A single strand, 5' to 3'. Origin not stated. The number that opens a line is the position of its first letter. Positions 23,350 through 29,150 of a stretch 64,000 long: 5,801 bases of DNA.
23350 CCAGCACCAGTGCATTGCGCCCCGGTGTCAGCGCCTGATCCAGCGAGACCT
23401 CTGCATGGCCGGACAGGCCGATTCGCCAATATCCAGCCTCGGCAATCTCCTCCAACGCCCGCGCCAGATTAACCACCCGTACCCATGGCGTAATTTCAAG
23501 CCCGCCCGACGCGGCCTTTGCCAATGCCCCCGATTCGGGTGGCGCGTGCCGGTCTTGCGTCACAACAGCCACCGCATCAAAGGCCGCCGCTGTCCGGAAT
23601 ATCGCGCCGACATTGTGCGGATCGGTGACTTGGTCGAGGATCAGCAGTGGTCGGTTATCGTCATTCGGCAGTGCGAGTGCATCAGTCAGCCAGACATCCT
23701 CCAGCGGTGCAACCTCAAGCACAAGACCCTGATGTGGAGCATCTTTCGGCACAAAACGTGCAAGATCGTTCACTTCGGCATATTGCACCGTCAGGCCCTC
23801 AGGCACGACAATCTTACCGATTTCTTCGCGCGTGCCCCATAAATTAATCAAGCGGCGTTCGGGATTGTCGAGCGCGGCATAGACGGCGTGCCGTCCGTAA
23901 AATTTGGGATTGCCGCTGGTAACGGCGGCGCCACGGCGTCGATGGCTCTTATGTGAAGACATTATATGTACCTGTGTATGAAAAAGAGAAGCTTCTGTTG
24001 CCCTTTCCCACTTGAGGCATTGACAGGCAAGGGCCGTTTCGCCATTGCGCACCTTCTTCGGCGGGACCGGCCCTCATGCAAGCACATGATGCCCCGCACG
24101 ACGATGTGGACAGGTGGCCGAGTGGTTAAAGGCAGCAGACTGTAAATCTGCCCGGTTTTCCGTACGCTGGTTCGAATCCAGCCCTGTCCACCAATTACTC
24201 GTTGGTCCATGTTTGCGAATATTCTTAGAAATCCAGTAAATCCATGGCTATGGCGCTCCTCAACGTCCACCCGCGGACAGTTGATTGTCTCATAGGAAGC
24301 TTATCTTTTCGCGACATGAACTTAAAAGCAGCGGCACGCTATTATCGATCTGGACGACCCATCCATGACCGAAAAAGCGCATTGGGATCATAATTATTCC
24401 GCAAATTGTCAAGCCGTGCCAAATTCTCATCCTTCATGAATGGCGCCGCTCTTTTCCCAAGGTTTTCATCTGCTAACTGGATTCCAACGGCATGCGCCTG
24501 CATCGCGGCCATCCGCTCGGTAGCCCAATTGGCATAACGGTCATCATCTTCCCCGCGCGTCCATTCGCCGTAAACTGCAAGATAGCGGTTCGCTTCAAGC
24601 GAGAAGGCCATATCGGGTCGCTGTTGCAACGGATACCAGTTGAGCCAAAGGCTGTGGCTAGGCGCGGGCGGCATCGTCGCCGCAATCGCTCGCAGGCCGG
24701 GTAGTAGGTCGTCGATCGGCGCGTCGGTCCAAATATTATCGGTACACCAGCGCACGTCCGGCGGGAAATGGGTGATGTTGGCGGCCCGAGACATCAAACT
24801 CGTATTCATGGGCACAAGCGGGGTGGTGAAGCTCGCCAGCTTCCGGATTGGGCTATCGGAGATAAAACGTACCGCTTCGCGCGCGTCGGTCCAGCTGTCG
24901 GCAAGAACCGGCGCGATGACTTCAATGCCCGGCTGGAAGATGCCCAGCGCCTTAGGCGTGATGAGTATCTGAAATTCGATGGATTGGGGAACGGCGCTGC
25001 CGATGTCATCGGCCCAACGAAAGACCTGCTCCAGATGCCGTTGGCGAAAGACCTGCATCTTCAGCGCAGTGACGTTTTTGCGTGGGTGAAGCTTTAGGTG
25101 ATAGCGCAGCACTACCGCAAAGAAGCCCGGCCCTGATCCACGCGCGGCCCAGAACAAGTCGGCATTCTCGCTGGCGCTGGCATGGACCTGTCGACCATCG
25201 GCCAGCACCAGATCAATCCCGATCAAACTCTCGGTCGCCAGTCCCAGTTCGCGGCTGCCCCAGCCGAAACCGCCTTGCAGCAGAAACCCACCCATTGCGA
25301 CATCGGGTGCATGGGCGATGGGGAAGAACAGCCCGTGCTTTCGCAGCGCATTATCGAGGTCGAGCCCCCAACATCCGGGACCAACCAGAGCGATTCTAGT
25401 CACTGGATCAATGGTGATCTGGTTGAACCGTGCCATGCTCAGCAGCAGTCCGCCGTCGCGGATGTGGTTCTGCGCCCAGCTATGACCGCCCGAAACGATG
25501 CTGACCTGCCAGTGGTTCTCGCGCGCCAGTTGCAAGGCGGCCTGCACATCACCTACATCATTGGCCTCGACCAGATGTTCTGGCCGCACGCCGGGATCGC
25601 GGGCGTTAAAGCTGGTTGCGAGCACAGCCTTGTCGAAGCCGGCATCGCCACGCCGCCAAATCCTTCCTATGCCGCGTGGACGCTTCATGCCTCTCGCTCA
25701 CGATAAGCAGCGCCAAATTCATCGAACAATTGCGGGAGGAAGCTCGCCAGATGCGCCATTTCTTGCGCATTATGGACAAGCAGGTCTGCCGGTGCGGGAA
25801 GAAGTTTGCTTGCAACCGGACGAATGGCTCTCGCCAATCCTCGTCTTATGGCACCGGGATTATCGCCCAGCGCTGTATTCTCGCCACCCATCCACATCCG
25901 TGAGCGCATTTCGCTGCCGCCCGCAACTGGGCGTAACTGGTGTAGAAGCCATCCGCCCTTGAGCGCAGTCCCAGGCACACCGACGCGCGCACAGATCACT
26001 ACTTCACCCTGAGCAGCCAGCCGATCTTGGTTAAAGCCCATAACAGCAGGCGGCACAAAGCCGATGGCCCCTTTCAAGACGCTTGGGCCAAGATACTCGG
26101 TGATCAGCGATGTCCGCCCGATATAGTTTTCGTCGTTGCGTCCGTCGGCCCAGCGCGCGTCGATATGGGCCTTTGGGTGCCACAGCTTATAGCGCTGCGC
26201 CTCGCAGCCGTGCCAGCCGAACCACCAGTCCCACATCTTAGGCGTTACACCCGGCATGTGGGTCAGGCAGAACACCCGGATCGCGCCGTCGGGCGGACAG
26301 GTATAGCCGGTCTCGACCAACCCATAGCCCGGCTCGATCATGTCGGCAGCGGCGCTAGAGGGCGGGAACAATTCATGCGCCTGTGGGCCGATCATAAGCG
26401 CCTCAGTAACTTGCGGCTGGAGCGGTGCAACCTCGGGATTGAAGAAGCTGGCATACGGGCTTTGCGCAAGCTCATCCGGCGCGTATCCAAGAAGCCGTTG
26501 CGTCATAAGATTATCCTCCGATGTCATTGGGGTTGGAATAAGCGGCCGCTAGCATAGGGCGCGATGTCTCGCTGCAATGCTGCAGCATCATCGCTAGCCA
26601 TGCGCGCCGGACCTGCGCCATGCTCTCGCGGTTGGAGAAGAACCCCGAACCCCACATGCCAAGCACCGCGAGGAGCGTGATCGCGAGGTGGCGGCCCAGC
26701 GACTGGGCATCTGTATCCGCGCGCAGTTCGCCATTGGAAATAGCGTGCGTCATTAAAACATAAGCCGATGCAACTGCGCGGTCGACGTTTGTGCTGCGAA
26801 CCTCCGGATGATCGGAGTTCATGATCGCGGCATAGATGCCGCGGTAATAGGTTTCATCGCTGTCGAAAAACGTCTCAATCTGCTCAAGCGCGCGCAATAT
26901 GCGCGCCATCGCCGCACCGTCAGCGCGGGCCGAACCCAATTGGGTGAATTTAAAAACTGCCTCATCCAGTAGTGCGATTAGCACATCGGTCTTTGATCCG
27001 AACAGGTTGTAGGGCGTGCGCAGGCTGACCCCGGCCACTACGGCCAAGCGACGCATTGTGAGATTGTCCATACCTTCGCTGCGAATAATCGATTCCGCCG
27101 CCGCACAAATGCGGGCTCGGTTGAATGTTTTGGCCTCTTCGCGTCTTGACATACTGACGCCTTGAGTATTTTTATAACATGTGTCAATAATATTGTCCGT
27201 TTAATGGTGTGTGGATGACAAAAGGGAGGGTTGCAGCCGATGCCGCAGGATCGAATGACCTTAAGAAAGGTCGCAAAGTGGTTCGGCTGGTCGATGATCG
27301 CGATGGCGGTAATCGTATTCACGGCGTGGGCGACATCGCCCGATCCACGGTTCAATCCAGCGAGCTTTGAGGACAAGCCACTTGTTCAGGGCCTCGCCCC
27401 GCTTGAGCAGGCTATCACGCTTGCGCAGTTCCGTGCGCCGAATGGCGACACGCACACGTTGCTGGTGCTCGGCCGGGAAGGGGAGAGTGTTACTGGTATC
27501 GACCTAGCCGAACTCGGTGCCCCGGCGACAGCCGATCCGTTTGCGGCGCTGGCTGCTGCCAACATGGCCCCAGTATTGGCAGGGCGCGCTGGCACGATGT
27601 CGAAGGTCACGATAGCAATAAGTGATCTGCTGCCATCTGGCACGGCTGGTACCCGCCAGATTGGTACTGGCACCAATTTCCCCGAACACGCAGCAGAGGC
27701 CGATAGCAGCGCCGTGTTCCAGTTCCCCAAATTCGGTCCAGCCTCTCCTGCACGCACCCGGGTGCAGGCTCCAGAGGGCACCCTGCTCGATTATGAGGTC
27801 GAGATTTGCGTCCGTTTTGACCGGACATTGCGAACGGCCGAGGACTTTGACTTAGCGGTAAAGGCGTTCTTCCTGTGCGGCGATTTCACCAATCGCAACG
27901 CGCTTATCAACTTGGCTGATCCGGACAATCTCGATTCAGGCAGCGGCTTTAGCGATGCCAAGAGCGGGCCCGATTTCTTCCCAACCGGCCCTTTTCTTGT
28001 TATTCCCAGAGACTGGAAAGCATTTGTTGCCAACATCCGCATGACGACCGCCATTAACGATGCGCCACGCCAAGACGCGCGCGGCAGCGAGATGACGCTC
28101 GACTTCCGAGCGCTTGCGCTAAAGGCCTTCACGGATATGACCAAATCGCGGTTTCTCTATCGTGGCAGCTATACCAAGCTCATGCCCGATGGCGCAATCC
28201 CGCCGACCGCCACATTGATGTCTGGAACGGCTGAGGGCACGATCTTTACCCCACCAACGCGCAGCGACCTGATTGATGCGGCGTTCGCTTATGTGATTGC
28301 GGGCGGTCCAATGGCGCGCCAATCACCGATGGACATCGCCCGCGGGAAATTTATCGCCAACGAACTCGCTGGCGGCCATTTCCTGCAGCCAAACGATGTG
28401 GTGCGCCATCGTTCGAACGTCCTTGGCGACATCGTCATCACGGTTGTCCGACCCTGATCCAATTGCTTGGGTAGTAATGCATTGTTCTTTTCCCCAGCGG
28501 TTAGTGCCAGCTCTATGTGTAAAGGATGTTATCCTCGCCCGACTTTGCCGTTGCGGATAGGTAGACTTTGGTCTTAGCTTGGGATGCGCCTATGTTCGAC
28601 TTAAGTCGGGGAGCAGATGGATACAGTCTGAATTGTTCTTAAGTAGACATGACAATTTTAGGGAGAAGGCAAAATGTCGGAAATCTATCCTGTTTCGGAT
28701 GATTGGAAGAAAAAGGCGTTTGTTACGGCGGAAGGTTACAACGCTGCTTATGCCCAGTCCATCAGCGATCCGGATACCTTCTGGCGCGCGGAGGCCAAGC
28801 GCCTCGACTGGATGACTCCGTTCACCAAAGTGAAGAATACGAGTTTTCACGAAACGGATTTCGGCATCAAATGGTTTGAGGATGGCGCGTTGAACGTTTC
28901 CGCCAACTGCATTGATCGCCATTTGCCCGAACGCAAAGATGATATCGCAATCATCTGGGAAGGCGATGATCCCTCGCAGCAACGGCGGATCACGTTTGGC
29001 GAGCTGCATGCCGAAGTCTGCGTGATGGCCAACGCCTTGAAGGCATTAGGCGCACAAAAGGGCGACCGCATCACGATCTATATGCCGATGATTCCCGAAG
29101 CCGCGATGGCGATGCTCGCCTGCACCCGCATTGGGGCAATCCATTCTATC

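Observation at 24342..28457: Candidate undescribed polyphenol/polyketide catabolic module: TetR, PhlG-like hydrolase, BBE-type oxidase and FAH-family hydrolase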

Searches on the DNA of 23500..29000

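Call 69: search_rna_families(source=window, start=23500, end=29000, threshold=evalue, max_evalue=0.1)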
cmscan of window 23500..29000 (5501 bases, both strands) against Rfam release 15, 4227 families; matches with E-value up to 0.1: 1.
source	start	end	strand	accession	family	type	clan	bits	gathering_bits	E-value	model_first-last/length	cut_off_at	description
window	24108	24190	+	RF00005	tRNA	Gene; tRNA;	CL00001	64.5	29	9e-13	1-71/71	no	tRNA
